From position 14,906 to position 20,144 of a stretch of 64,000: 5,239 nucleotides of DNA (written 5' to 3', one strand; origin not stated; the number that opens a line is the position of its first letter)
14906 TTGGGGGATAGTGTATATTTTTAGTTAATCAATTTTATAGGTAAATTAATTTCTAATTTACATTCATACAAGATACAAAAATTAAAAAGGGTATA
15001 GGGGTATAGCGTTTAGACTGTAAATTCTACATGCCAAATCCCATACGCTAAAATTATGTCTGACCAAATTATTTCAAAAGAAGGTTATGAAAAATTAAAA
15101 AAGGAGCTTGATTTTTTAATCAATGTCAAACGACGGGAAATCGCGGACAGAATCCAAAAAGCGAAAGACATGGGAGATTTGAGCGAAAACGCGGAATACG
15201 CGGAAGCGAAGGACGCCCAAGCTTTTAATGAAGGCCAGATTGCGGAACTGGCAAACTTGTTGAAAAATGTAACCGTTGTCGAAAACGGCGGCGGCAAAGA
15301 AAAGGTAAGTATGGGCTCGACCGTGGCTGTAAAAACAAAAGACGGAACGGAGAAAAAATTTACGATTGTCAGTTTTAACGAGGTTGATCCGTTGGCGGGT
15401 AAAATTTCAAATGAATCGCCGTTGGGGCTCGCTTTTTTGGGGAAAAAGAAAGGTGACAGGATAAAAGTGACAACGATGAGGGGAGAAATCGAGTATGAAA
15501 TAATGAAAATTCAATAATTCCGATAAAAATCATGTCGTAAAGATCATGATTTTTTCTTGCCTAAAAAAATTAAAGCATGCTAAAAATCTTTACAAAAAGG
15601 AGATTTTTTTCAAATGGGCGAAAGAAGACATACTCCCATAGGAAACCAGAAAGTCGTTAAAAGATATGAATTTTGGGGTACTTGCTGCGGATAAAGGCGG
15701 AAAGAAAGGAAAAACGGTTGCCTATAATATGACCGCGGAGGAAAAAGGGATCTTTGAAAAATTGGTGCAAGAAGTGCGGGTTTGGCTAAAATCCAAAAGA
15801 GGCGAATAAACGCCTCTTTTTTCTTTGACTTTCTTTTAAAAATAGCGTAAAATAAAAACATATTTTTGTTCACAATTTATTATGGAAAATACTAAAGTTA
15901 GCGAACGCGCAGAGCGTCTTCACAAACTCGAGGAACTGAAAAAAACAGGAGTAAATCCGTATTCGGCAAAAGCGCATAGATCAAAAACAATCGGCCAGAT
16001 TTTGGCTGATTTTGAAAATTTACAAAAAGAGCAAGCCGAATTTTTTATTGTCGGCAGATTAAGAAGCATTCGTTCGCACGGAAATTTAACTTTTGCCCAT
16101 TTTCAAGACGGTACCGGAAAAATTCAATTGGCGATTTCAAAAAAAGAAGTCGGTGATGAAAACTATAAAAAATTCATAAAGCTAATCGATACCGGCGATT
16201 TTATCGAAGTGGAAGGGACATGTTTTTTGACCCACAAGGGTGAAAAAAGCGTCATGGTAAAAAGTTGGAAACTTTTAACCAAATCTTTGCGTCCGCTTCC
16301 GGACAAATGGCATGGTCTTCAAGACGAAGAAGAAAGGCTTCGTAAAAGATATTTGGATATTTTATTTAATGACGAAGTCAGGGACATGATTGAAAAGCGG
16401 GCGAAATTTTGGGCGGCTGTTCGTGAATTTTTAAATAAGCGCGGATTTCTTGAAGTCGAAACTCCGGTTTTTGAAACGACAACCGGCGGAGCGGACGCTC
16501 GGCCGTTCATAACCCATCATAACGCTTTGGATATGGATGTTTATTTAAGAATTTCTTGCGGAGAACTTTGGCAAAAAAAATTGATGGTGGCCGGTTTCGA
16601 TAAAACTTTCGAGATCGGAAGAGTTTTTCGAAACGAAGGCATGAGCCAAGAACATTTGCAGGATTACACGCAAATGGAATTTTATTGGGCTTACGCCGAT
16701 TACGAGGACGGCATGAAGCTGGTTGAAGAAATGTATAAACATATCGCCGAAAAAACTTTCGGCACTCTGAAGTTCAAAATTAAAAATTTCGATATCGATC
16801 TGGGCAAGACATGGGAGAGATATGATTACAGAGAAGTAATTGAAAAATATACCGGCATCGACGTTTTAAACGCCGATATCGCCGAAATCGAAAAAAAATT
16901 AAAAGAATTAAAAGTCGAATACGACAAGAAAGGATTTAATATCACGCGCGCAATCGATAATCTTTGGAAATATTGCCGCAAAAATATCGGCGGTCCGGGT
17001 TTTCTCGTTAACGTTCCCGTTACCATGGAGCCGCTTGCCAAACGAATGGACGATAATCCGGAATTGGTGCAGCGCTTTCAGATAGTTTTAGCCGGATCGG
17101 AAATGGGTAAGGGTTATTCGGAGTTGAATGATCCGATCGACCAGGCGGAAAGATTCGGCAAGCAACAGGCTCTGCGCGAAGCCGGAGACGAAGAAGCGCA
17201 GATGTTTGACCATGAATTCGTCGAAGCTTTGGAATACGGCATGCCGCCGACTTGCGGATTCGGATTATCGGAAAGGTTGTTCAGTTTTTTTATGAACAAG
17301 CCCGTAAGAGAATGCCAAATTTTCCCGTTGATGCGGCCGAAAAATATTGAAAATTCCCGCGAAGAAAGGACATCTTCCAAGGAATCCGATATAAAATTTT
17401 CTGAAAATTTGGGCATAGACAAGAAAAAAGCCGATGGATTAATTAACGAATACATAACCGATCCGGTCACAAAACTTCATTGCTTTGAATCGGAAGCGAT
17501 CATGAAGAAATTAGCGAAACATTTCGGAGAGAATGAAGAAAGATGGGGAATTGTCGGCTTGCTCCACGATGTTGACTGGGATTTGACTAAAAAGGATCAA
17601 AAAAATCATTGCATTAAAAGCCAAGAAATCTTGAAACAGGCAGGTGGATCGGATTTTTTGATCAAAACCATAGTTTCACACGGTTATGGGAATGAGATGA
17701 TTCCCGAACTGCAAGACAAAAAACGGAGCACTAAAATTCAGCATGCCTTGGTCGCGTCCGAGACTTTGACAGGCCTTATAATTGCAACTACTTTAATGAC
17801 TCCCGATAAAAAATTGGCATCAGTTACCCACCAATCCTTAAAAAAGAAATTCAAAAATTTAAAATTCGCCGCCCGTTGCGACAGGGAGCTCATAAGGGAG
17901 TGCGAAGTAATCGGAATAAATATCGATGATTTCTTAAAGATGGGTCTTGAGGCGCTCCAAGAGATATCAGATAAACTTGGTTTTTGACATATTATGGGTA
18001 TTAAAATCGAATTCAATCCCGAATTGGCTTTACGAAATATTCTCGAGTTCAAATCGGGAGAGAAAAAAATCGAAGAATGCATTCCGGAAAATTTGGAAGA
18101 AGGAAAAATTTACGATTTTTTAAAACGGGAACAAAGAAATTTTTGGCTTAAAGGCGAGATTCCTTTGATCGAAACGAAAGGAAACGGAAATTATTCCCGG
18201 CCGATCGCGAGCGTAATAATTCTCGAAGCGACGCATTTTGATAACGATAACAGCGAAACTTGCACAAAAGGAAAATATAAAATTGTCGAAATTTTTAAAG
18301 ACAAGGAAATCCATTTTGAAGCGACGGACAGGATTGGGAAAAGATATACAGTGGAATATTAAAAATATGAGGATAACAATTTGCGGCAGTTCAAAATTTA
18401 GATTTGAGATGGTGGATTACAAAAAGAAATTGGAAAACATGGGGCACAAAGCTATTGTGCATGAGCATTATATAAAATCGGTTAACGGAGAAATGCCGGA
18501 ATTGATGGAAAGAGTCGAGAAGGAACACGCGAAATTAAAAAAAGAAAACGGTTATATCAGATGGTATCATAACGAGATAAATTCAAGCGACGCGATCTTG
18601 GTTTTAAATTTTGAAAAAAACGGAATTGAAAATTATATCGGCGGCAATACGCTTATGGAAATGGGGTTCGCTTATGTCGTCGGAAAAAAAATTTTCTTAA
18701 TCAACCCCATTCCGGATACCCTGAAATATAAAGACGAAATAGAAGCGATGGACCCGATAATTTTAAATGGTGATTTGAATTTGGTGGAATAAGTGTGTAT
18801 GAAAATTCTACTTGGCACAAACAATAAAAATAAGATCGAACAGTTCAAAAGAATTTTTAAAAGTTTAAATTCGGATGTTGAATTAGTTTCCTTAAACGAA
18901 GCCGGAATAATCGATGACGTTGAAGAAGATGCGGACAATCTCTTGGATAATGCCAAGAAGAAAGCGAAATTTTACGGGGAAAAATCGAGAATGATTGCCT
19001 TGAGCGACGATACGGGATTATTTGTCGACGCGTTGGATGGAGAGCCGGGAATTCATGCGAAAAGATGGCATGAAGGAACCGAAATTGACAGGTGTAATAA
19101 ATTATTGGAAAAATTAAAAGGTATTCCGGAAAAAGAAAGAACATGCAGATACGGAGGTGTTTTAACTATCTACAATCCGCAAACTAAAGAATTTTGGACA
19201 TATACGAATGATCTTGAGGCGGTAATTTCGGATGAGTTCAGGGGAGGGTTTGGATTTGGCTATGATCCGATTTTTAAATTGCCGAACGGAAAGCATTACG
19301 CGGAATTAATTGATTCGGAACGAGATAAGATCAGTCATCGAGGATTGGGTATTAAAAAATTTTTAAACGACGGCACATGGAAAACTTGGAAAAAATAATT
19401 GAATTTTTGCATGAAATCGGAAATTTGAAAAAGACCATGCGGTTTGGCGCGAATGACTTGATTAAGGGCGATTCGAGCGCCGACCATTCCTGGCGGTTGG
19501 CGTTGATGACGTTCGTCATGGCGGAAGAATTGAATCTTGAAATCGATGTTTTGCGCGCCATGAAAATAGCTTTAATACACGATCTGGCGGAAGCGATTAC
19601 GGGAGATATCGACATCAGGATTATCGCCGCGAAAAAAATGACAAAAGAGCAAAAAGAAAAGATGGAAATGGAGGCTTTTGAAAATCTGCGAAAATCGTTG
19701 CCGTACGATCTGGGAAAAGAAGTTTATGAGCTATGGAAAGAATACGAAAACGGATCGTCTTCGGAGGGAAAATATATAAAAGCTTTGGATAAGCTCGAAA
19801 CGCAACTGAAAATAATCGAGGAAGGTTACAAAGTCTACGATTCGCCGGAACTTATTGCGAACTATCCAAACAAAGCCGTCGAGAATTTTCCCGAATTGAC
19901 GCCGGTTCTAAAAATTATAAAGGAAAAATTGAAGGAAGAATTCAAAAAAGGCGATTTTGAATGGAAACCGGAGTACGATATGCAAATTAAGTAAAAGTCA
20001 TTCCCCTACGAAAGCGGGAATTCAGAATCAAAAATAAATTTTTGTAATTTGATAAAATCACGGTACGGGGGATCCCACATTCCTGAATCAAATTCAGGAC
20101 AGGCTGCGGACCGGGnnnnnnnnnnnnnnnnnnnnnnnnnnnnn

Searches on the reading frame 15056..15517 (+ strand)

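Call 48: search_protein_families(library=pfam, proteins=[window:15056-15517:+], max_evalue=0.001)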
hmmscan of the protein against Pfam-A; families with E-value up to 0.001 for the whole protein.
window:15056-15517:+ (153 aa): 2 families
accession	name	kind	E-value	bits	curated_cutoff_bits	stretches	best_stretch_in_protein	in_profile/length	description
PF03449.20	GreA_GreB_N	-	2.5e-25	88.9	24.5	1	5-74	2-71/71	Transcription elongation factor, N-terminal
PF01272.25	GreA_GreB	-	3.9e-22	78.5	26.9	1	81-152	3-75/77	Transcription elongation factor, GreA/GreB, C-term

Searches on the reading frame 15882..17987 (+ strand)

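Call 48: search_protein_families(library=pfam, proteins=[window:15882-17987:+], max_evalue=0.001)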
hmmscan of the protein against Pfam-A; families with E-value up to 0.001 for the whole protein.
window:15882-17987:+ (701 aa): 4 families
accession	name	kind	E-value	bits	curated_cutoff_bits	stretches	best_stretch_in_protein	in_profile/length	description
PF00152.25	tRNA-synt_2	-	2.6e-71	240.6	25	1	148-484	1-307/308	tRNA synthetases class II (D, K and N)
PF01336.31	tRNA_anti-codon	-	9.2e-16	58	27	1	56-132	3-75/75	OB-fold nucleic acid binding domain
PF01966.28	HD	-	7.7e-06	26.6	22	1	533-605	4-90/116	HD domain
PF01409.25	tRNA-synt_2d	-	1.2e-05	25.4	19.8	1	217-302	78-166/246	tRNA synthetases class II core domain (F)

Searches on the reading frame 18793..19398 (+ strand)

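Call 48: search_protein_families(library=pfam, proteins=[window:18793-19398:+], max_evalue=0.001)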
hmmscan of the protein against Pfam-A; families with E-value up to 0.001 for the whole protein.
window:18793-19398:+ (201 aa): 1 family
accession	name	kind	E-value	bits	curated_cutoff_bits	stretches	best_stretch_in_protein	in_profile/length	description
PF01725.21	Ham1p_like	-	2.2e-43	148.8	22.5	1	5-191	1-184/186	Ham1 family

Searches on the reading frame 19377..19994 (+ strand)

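Call 49: search_protein_families(library=pfam, proteins=[window:19377-19994:+], max_evalue=0.001)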
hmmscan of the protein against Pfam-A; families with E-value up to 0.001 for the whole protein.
window:19377-19994:+ (205 aa): 3 families
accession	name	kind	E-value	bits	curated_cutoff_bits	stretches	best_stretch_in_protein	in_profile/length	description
PF13023.12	HD_3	-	1.3e-36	126.4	22.5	1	14-150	1-135/165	HD domain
PF12917.13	YfbR-like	-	1.7e-17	64.1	25.9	1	10-149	2-144/182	5'-deoxynucleotidase YfbR-like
PF01966.28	HD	-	2.6e-10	41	22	1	35-142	2-115/116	HD domain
